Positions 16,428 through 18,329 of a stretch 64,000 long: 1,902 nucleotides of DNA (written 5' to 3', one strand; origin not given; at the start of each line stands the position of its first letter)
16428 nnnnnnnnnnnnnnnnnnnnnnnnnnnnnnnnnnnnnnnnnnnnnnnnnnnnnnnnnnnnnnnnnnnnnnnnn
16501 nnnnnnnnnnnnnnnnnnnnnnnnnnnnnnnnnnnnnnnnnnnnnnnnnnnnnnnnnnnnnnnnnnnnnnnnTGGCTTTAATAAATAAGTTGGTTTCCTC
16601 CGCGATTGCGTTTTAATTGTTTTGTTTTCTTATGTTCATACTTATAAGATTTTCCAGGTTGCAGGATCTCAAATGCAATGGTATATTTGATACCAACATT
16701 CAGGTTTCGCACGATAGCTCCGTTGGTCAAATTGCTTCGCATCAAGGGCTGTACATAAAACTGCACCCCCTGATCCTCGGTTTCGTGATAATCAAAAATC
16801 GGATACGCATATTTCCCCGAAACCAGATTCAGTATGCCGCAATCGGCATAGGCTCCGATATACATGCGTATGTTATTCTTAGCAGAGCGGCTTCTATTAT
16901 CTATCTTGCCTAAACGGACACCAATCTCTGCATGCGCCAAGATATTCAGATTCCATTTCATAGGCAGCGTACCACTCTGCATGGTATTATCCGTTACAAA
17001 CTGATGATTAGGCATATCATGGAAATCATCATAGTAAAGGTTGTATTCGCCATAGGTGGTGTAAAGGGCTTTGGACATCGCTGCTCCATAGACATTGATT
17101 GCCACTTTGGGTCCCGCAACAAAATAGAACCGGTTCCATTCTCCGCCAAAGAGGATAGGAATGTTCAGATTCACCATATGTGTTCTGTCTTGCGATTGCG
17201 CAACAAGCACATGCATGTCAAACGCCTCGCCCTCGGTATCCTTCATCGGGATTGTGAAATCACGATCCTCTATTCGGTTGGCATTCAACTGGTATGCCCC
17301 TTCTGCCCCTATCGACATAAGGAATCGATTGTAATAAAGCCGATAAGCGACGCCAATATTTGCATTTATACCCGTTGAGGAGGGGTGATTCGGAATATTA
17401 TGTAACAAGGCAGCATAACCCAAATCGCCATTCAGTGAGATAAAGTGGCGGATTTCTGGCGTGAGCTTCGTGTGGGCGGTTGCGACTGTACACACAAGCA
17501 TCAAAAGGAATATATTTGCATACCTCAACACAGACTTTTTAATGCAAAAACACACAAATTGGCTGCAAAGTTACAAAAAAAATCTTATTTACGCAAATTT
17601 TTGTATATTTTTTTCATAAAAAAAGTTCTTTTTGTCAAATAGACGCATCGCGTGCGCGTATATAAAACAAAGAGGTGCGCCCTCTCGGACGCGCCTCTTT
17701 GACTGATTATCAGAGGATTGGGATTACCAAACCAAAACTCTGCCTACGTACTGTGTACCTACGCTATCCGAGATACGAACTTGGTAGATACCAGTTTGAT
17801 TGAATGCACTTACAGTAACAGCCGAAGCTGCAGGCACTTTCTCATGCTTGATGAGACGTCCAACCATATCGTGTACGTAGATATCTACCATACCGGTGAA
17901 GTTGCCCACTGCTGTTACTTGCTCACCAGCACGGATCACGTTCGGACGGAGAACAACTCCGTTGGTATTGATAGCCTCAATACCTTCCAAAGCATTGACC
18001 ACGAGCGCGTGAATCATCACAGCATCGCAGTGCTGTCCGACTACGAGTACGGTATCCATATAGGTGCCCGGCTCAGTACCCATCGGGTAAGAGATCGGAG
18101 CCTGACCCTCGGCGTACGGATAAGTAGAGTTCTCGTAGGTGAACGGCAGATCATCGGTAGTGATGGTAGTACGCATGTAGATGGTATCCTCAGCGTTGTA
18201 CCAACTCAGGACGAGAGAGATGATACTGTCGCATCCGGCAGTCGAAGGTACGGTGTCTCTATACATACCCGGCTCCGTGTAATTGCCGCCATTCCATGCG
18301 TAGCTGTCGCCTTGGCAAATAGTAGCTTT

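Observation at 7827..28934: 21-kb surface-protein locus: a giant T9SS-type cargo plus an operon of barrel, barrel-OmpA and two paralogous cargo proteins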

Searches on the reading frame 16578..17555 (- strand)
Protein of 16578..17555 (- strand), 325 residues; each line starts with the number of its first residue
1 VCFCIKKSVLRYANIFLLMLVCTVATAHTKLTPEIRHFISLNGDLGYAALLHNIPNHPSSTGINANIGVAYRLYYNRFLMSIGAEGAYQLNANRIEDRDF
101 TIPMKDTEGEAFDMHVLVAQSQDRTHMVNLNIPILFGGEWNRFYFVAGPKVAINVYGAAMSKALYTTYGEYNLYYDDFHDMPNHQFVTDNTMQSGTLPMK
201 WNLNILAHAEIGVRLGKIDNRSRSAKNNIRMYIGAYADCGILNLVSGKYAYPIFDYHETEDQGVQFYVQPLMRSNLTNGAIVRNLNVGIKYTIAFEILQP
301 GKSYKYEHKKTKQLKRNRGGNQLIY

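Call 3: search_protein_families(library=pfam, proteins=[window:16581-17555:-], max_evalue=0.01)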
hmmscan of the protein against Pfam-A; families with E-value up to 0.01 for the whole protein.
window:16581-17555:- (325 aa): 1 family
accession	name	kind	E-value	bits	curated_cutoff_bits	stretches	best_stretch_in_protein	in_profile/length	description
PF13568.12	OMP_b-brl_2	-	1.5e-07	32.1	27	1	62-210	37-155/175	Outer membrane protein beta-barrel domain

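Call 4: search_protein_families(library=ncbifam, proteins=[window:16581-17555:-], max_evalue=0.01)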
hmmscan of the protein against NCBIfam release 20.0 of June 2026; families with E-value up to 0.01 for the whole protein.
window:16581-17555:- (325 aa): 0 families

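Call 7: search_protein_families(library=pfam, proteins=[window:16581-17555:-], max_evalue=10)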
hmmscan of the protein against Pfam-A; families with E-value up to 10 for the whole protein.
window:16581-17555:- (325 aa): 1 family
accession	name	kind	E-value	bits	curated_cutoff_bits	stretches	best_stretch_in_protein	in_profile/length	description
PF13568.12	OMP_b-brl_2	-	1.5e-07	32.1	27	1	62-210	37-155/175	Outer membrane protein beta-barrel domain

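Call 8: find_encoding_contigs(protein=window:16578-17555:-, flank=10000, max_places=6)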
Protein window:16578-17555:- (325 aa): no gene with exactly this product is on record in the collection.

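Call 41: find_homologous_proteins(query=window:16581-17555:-)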
Query window:16581-17555:- (325 aa): 154 proteins with E <= 0.001 among 684 candidates; the best 120 are listed.
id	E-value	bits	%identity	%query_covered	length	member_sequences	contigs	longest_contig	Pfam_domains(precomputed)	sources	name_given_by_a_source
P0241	3.4e-209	712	97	98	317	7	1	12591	PF13568.13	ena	-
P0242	9.3e-133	461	65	94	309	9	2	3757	PF13568.13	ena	-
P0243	1.5e-127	443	61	97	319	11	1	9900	PF13568.13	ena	-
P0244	1.4e-126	440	63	94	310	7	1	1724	PF13568.13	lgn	-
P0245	1.4e-125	437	59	97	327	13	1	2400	PF13568.13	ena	-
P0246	1.3e-123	431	61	95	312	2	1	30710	-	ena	-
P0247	2.3e-121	423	60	97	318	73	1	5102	PF13568.13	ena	-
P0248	9.5e-121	421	60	100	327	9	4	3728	-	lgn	-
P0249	2.4e-119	416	61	94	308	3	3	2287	-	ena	-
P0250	1.1e-118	414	56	97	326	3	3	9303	-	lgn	-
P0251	1.2e-118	414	58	97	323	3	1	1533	-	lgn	-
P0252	2.7e-117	410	57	95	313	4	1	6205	-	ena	-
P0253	2.8e-117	410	59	94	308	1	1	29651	PF13568.13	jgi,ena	-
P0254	6.6e-116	405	56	97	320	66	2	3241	-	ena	-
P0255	8.2e-116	405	58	94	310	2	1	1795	-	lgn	-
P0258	6.0e-115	402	57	94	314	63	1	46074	PF13568.13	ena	-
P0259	8.7e-115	402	58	95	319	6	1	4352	PF13568.13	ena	-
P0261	1.1e-114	401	58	95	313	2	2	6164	PF13568.13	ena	-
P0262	1.1e-114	401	58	94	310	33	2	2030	PF13568.13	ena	-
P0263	1.1e-114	401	58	93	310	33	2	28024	PF13568.13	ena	-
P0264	1.2e-114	401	58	94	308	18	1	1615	PF13568.13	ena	-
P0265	1.8e-114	401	56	98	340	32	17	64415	PF13568.13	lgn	-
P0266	4.0e-114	399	59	95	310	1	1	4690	PF13568.13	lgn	-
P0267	5.3e-114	399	56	100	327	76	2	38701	PF13568.13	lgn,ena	-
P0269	8.1e-114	398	56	97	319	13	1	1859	PF13568.13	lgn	-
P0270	8.7e-114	398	59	92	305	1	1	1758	PF13568.13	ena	-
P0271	1.0e-113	398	57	96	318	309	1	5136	PF13568.13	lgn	-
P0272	1.3e-113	398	57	94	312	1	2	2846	PF13568.13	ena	-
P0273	1.5e-113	397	56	97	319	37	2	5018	PF13568.13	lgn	-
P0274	1.6e-113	397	56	97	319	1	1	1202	PF13568.13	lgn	-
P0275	1.6e-113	397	59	94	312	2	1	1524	PF13568.13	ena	-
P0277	2.1e-113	397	57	92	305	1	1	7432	PF13568.13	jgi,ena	-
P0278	2.9e-113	397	57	94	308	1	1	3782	PF13568.13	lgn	-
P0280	3.6e-113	396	57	95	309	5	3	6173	PF13568.13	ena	-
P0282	1.9e-112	394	56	100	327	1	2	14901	PF13568.13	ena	-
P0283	2.0e-112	394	58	94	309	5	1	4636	PF13568.13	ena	-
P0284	2.2e-112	394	54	100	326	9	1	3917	PF13568.13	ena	-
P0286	2.9e-112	393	57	97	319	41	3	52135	PF13568.13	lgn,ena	-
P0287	3.3e-112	393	58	94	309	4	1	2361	PF13568.13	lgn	-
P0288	4.6e-112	393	56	94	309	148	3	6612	PF13568.13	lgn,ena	-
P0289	4.9e-112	392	56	95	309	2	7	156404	PF13568.13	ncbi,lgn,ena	-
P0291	5.9e-112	392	57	94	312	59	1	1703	PF13568.13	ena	-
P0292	6.1e-112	392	56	94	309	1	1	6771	PF13568.13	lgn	-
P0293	6.9e-112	392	56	94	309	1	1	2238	PF13568.13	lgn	-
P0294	7.2e-112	392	57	95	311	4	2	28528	PF13568.13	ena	-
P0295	7.2e-112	392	56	94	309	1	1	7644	PF13568.13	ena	-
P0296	7.4e-112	392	56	94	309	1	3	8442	PF13568.13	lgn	-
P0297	9.4e-112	392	56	94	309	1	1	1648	PF13568.13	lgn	-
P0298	9.4e-112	392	56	94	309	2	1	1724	PF13568.13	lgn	-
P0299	9.5e-112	392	56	94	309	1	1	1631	PF13568.13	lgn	-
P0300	9.7e-112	392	56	94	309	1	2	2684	PF13568.13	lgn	-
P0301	9.7e-112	392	56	94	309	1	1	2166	PF13568.13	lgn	-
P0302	9.8e-112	392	56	94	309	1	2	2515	PF13568.13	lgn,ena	-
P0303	1.0e-111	391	56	94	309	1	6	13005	PF13568.13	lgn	-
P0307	1.2e-111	391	56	97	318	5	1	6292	PF13568.13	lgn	-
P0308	1.9e-111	391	53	100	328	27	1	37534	PF13568.13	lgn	-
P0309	2.2e-111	390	57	92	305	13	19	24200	PF13568.13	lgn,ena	-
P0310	2.7e-111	390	56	97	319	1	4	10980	PF13568.13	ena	-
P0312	4.6e-111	389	56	95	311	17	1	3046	PF13568.13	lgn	-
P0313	6.4e-111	389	53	98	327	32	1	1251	PF13568.13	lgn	-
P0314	1.3e-110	388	57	94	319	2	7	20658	PF13568.13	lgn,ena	-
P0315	1.6e-110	388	55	97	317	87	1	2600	PF13568.13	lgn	-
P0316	1.6e-110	388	54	97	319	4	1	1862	PF13568.13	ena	-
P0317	2.0e-110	387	55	94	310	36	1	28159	PF13568.13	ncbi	-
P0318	3.3e-110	387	56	95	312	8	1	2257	PF13568.13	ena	-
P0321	4.6e-110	386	56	94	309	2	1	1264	PF13568.13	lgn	-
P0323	5.8e-110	386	57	95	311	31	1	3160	PF13568.13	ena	-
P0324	5.9e-110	386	54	95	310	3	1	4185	PF13568.13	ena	-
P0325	7.2e-110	385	56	97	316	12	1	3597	PF13568.13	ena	-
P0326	7.8e-110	385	56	97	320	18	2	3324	PF13568.13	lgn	-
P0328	1.2e-109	385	55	94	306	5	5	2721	PF13568.13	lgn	-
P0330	1.5e-109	384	54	99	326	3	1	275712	PF13568.13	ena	-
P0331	1.6e-109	384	55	99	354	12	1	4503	PF13568.13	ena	-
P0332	2.5e-109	384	56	95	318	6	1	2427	PF13568.13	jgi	-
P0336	8.4e-109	382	55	95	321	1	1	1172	PF13568.13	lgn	-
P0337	8.5e-109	382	56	96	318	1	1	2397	PF13568.13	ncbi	-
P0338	1.2e-108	381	55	97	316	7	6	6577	PF13568.13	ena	-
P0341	2.4e-108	380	56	94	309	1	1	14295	PF13568.13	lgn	-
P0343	3.2e-108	380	58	88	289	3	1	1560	PF13568.13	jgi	-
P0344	4.3e-108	380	58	92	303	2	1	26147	PF13568.13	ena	-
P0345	7.5e-108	379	56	94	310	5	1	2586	PF13568.13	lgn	-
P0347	5.6e-107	376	56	91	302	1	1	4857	PF13568.13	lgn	-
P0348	6.6e-107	376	54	94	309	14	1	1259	PF13568.13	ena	-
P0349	7.3e-107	375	54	94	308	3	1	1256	PF13568.13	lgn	-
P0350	1.1e-106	375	56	91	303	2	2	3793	PF13568.13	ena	-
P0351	1.2e-106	375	55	93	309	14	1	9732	PF13568.13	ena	-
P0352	3.4e-106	373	54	94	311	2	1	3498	PF13568.13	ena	-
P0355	1.4e-105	371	57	88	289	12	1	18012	PF13568.13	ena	-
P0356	2.0e-105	371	56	92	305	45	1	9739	PF13568.13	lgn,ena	-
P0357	1.4e-104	368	53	92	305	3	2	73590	PF13568.13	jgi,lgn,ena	-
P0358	1.1e-103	365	55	94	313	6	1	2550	PF13568.13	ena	-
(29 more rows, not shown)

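Call 54: search_solved_structures(query=A5, max_evalue=10)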
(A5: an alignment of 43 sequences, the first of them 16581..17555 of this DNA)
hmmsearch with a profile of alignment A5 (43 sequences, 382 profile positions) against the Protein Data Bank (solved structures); distinct sequences matched with E-value up to 10: 65 (the best 60 are shown).
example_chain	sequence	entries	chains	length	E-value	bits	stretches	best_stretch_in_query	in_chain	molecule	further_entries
5u1h_A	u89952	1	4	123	8.3e-12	47.8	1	313-370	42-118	Outer membrane porin F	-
5wtp_A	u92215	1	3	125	2.5e-09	39.6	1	307-369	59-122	OmpA family protein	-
5wtl_A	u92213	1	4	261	1.1e-08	37.5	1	307-369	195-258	OmpA family protein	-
2k1s_A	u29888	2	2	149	2.7e-08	36.2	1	313-371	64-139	Inner membrane lipoprotein yiaD | Probable lipoprotein YiaD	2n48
9v99_A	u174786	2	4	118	3e-08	36.1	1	306-367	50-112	Outer membrane beta-barrel domain-containing protein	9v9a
2lca_A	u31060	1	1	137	3.4e-08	35.9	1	309-372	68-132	Uncharacterized protein Rv0899/MT0922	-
2lbt_A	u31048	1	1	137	3.5e-08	35.9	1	309-372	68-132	Uncharacterized protein Rv0899/MT0922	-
7rjj_A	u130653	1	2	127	4e-08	35.7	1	313-371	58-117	OmpA family protein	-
7f4v_aB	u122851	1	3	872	5.4e-08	35.2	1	314-371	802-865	Photosystem I P700 chlorophyll a apoprotein A2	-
2kgw_A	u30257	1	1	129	8.1e-08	34.7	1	309-370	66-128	Outer membrane protein A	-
3td3_A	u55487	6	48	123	8.9e-08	34.5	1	309-373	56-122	Outer membrane protein omp38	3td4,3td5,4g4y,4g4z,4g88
9v9b_A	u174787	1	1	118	1.5e-07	33.8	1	306-367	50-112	Outer membrane beta-barrel domain-containing protein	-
5eb1_B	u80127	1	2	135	2e-07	33.4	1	307-370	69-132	YfiB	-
5eaz_A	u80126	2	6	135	2e-07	33.4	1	307-370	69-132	YfiB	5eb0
2l26_A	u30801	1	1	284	2e-07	33.4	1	309-371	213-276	Uncharacterized protein Rv0899/MT0922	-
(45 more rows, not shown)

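Call 57: predict_structure(alignment_id=A5)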
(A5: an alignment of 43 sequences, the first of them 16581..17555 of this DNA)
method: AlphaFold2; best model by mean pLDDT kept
length: 325 residues; sequences in the alignment: 43
mean_pLDDT: 79.8   pTM: 0.67
mean pLDDT of the five models: 79.8, 79.2, 79.0, 73.8, 69.9
residues with pLDDT >= 90: 109; 70-90: 145; 50-70: 33; < 50: 38
segments of 3 or more residues with pLDDT < 50: 26-30, 178-180, 221-225, 302-325
pLDDT, mean of each block of 10 residues (from residue 1): 73 87 56 79 94 86 95 92 95 85 79 85 91 95 94 90 86 56 67 84 86 77 60 95 73 81 82 83 93 85 47 43 38
secondary structure, 60 per line:
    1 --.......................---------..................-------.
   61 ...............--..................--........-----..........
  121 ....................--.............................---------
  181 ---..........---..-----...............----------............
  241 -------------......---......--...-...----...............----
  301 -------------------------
elements in order: H3-25 E35-52 E60-75 E78-95 E98-105 E111-140 E143-171 E184-193 E204-218 E229-240 E254-259 E263-268 E282-296

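Call 59: fold_search(model_id=the predicted structure, library=pdb)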
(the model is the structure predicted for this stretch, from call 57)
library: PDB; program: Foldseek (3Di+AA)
matches with E <= 10: 693; with E <= 0.001: 8
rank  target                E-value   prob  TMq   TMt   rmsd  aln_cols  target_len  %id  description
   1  9nh1_B                4.7e-05  1.00  0.24  0.28  20.0       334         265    7  In situ cryo-EM structure of porin I of the Legionella Dot/Icm T4SS machine (released 2025-09-17)
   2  3qrc_B                1.5e-04  1.00  0.24  0.42  11.9       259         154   11  The crystal structure of Ail, the attachment invasion locus protein of Yersinia pestis, in complex with the heparin an (released 2011-11-23)
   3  1k24                  1.9e-04  1.00  0.30  0.36  22.0       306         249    8  Crystal Structure of the OpcA Outer Membrane Adhesin/Invasin from Neisseria meningitidis (released 2002-03-27)
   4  2x4m_C                1.9e-04  1.00  0.24  0.26  21.8       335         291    8  Yersinia Pestis Plasminogen Activator Pla (released 2010-07-28)
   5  1qj9                  4.8e-04  1.00  0.23  0.43  11.7       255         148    9  CRYSTAL STRUCTURE OF THE OUTER MEMBRANE PROTEIN OMPX FROM ESCHERICHIA COLI (released 1999-10-06)
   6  2x55                  6.4e-04  1.00  0.26  0.29  22.2       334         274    8  Yersinia Pestis Plasminogen Activator Pla (Native) (released 2010-07-28)
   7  1p4t                  7.4e-04  1.00  0.24  0.44  14.3       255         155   10  Crystal structure of Neisserial surface protein A (NspA) (released 2003-07-22)
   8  3t24_C                8.9e-04  0.11  0.07  0.07  29.1       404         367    9  Crystal structure of Pseudomonas aeruginosa OpdQ (released 2012-02-08)
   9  2y0h                  1.1e-03  0.16  0.09  0.08  30.6       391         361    8  Crystal Structure of Pseudomonas Aeruginosa OpdL (released 2011-12-21)
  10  1bxw                  1.3e-03  1.00  0.25  0.41  12.7       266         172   11  OUTER MEMBRANE PROTEIN A (OMPA) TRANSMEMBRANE DOMAIN (released 1998-10-14)
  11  9nh2_A                1.4e-03  1.00  0.30  0.40  12.1       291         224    8  In situ cryo-EM structure of porin III of the Legionella Dot/Icm T4SS machine (released 2025-09-17)
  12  1i78_A                1.5e-03  0.98  0.26  0.27  22.2       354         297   10  CRYSTAL STRUCTURE OF OUTER MEMBRANE PROTEASE OMPT FROM ESCHERICHIA COLI (released 2001-10-03)
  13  7xw0_B                1.6e-03  0.99  0.26  0.31  23.1       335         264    6  Crystal structure of pOmpT (released 2023-05-31)
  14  9a34_MODEL_1_A        1.6e-03  0.98  0.25  0.26  19.5       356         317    9  Model of E. coli OmpT by in-cell photo-crosslinking MS and deep learning (released 2023-02-24)
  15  9hjm_F                1.7e-03  0.69  0.19  0.17  20.7       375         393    8  Porphyromonas gingivalis BAM complex (released 2025-11-19)
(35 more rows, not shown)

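Call 67: search_protein_families(library=pfam, alignment_id=A5, max_evalue=10)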
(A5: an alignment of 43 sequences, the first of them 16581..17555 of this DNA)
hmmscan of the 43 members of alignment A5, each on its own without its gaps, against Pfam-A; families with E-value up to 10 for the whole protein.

A. member 1, window:16581-17555:- (325 aa): 1 family
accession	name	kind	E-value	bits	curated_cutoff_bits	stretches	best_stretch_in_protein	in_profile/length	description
PF13568.12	OMP_b-brl_2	-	1.5e-07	32.1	27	1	62-210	37-155/175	Outer membrane protein beta-barrel domain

B. families by the number of members that match (of 43 scanned): 64 families (the first 25 are shown)
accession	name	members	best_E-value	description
PF13568.12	OMP_b-brl_2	29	9e-11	Outer membrane protein beta-barrel domain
PF00691.25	OmpA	11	3.7e-21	OmpA family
PF13620.12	CarboxypepD_reg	11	1.2e-09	Carboxypeptidase regulatory-like domain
PF01080.22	Presenilin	11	0.0023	Presenilin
PF22251.1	PFF1_TM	11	0.12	Vacuolar membrane protease, transmembrane domain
PF02932.22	Neur_chan_memb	8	0.035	Neurotransmitter-gated ion-channel transmembrane region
PF17802.7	SpaA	6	0.00015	Prealbumin-like fold domain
PF10221.14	Mat89Bb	6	0.18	Cell cycle and development regulator Mat89Bb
PF14153.11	Spore_coat_CotO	6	0.58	Spore coat protein CotO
PF22902.2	NOMO1-like_9th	5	0.0009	BOS complex subunit NOMO1-like, beta sandwich domain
PF11600.14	CAF1A_acidic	5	0.064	Chromatin assembly factor 1 complex p150 subunit, acidic region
PF07946.19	CCDC47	5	0.28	PAT complex subunit CCDC47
PF04514.18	BTV_NS2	5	2.1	Bluetongue virus non-structural protein NS2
PF13715.12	CarbopepD_reg_2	4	0.001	CarboxypepD_reg-like domain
PF07117.17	DUF1373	4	0.0092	Protein of unknown function (DUF1373)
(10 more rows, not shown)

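Call 104: search_solved_structures(query=A6, max_evalue=10)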
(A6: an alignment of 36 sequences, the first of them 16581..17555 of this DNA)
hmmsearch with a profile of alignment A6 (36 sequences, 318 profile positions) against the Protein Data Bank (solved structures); distinct sequences matched with E-value up to 10: 3.
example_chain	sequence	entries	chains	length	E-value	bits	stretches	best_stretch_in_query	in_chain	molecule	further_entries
4ftf_A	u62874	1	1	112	0.7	12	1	232-289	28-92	Alternate secretin pathway subunit S (VC395_1821, VC1703)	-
4m75_C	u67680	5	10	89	0.98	11.5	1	66-106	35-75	U6 snRNA-associated Sm-like protein Lsm3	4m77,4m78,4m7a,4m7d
3jcm_d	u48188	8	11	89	1.9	10.5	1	67-106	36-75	U6 snRNA-associated Sm-like protein LSm3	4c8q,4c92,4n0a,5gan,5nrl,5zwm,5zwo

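Call 105: search_protein_families(library=ncbifam, alignment_id=A6, max_evalue=10)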
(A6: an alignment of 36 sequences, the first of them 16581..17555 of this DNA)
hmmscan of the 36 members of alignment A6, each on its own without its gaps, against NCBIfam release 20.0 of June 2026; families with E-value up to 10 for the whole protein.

A. member 1, window:16581-17555:- (325 aa): 0 families

B. families by the number of members that match (of 36 scanned): 7 families
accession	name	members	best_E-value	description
NF049866.1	outer_TDE1717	5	0.00025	TDE1717 family outer membrane beta-barrel protein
NF042941.1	Retron_TIR_antiphage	5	0.0072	TIR domain-containing anti-phage reverse transcriptase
NF041542.1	fosX-Cc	2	0.22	fosfomycin resistance hydrolase FosXCC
TIGR03473.1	HpnK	1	0.029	hopanoid biosynthesis-associated protein HpnK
NF052454.1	BtaGlycanEglC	1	0.04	endo-1,3-1,4-beta-glycanase EglC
NF004532.0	PRK05880.1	1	0.08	F0F1 ATP synthase subunit C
NF011511.0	PRK14949.1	1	0.25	DNA polymerase III subunits gamma and tau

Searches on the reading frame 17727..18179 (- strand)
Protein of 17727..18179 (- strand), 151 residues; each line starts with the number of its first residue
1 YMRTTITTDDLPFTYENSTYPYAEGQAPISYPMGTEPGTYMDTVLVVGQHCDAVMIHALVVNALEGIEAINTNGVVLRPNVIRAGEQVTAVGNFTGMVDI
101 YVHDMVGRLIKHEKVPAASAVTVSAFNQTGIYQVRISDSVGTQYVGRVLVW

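Call 6: search_protein_families(library=ncbifam, proteins=[window:17727-18179:-], max_evalue=10)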
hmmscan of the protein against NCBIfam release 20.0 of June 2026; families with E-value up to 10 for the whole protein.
seq(151 aa): 3 families
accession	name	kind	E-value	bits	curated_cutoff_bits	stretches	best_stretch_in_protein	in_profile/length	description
TIGR04183.1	Por_Secre_tail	domain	3.7e-06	26.8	23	1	85-149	8-70/72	T9SS type A sorting domain-containing protein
NF038113.1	T9SSA_dep_M36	equivalog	0.00085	17.6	885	1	66-148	784-866/869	T9SS-dependent M36 family metallopeptidase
NF011288.0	PRK14699.1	equivalog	0.025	13.4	544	1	89-136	98-145/484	replication factor A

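Call 7: search_protein_families(library=pfam, proteins=[window:17727-18179:-], max_evalue=10)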
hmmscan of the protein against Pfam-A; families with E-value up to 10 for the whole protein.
seq(151 aa): 2 families
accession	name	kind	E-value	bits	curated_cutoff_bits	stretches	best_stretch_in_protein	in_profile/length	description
PF18962.6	Por_Secre_tail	-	0.031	15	27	1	98-143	22-69/75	Secretion system C-terminal sorting domain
PF19512.4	DUF6046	-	0.079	13.4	27.4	1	90-141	41-93/122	Domain of unknown function (DUF6046)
